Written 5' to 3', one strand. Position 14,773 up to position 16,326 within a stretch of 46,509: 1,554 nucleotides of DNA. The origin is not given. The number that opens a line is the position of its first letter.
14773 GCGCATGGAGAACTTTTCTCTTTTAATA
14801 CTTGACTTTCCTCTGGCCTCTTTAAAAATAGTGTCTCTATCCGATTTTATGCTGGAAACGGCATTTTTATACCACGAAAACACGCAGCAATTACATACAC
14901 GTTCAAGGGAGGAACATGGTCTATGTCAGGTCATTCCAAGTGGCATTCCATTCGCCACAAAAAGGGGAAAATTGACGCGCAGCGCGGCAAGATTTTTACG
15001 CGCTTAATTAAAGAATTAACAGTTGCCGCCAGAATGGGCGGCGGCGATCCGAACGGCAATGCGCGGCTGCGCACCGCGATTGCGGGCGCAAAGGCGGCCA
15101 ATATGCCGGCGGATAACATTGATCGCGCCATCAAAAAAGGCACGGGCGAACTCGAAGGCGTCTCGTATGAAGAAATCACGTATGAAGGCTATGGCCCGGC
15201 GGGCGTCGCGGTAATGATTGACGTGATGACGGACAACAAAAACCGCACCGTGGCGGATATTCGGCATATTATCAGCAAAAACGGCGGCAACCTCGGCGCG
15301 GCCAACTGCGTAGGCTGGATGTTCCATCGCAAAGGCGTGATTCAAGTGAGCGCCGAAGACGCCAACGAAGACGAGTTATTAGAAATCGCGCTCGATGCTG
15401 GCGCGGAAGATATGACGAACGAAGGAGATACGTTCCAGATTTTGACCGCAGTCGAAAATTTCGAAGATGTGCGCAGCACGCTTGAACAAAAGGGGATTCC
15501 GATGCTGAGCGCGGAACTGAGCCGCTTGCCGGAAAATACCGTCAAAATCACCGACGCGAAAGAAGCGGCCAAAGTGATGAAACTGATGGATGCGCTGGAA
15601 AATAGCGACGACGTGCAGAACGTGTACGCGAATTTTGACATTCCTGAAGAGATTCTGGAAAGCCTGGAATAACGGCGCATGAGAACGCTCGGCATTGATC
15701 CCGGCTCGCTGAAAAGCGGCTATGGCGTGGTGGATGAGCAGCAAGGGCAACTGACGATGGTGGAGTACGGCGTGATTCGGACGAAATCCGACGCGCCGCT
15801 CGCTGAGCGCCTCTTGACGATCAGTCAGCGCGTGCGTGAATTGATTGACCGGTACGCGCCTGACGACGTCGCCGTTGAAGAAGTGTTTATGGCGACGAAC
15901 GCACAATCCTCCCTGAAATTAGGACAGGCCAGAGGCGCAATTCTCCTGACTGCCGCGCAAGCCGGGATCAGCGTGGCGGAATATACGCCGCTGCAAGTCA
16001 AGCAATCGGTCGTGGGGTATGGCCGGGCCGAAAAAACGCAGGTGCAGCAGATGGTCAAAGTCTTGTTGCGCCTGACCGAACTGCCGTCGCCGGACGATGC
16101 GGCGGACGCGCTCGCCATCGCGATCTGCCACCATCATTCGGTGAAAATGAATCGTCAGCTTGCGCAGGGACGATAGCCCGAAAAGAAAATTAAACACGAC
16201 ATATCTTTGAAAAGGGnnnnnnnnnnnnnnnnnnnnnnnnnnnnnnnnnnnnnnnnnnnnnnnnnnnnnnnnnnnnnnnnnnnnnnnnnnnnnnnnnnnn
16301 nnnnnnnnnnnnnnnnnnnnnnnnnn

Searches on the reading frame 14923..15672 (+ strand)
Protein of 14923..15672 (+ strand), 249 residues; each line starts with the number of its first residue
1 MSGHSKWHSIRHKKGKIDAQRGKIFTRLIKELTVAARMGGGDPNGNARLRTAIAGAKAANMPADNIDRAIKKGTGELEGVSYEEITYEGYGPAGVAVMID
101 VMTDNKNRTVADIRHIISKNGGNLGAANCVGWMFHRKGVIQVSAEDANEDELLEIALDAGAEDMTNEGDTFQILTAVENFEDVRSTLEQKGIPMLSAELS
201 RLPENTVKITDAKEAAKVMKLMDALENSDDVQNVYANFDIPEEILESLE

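Call 70: search_protein_families(library=pfam, proteins=[window:14923-15672:+], max_evalue=0.00001)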
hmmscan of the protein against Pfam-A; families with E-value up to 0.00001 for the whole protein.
window:14923-15672:+ (249 aa): 2 families
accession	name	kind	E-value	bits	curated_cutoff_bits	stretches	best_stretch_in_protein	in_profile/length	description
PF01709.26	Transcrip_reg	-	6.6e-63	211.6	27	1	82-238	1-160/160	TACO1/YebC second and third domain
PF20772.2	TACO1_YebC_N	-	6.4e-34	116.7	36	1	5-76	1-73/73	TACO1/YebC protein N-terminal domain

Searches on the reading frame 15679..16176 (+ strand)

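Call 70: search_protein_families(library=pfam, proteins=[window:15679-16176:+], max_evalue=0.00001)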
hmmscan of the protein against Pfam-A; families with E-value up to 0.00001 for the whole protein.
window:15679-16176:+ (165 aa): 1 family
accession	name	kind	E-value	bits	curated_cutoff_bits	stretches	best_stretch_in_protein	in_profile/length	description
PF02075.23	RuvC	-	1.6e-60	203.7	22.2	1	4-151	2-148/148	Crossover junction endodeoxyribonuclease RuvC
